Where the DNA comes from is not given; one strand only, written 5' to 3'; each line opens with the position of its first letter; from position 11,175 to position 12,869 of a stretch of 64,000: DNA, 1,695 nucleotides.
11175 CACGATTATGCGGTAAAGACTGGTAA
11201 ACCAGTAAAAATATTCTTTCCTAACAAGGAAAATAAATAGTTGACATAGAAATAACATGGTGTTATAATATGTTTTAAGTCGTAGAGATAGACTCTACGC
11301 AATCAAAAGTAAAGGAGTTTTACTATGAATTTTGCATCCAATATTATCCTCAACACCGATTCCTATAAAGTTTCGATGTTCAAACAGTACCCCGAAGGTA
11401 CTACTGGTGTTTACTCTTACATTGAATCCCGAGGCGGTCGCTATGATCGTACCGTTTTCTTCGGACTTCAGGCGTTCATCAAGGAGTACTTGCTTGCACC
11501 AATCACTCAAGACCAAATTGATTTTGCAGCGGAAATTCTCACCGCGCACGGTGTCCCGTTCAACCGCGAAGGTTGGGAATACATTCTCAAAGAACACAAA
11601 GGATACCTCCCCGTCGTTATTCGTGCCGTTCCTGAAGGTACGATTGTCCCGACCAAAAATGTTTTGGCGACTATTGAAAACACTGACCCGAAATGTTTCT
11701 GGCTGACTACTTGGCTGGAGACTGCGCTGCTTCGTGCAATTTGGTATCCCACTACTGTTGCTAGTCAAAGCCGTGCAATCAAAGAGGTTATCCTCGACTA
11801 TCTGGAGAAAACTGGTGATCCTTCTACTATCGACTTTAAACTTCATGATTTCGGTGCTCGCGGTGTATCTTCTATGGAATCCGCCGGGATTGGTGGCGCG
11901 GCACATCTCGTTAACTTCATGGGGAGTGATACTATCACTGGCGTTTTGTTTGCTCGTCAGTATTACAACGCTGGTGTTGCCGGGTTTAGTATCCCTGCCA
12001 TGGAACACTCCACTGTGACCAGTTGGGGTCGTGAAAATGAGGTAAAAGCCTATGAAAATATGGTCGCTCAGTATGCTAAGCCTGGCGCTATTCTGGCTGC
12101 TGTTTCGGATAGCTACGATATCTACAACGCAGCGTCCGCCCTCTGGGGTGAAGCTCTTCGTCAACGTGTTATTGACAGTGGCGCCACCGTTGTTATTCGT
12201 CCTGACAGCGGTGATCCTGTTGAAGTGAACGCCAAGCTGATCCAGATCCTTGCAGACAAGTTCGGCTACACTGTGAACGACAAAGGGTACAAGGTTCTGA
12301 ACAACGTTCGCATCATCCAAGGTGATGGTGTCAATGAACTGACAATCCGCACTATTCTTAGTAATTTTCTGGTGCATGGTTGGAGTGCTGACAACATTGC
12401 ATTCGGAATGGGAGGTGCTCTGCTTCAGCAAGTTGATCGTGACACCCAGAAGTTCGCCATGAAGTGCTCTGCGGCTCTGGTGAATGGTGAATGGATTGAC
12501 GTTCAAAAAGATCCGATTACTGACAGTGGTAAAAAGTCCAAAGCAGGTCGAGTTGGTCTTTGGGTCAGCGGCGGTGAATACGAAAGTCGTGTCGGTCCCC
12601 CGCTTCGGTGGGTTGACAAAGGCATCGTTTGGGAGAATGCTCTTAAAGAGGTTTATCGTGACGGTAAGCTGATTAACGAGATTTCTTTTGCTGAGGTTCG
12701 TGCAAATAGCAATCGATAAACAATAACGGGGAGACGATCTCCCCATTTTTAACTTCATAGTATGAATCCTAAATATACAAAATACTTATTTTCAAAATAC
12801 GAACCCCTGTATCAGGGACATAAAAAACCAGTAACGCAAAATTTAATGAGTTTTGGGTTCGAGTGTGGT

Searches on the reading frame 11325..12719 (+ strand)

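Call 10: search_protein_families(library=phrogs, max_evalue=0.00001, proteins=[window:11325-12719:+])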
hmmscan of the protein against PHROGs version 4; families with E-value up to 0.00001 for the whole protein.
window:11325-12719:+ (464 aa): 4 families
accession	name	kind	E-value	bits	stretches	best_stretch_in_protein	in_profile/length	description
phrog_448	-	other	1.7e-164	549.4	1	3-463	11-494/500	nicotinamide phosphoribosyl transferase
phrog_16547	-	other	2.5e-65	221.8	1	2-288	5-314/315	nicotinamide phosphoribosyl transferase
phrog_15800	-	other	4.2e-33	116.2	1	306-461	160-317/322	nicotinamide phosphoribosyl transferase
phrog_12872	-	other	3.2e-21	76.6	2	306-460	379-534/547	nicotinamide phosphoribosyl transferase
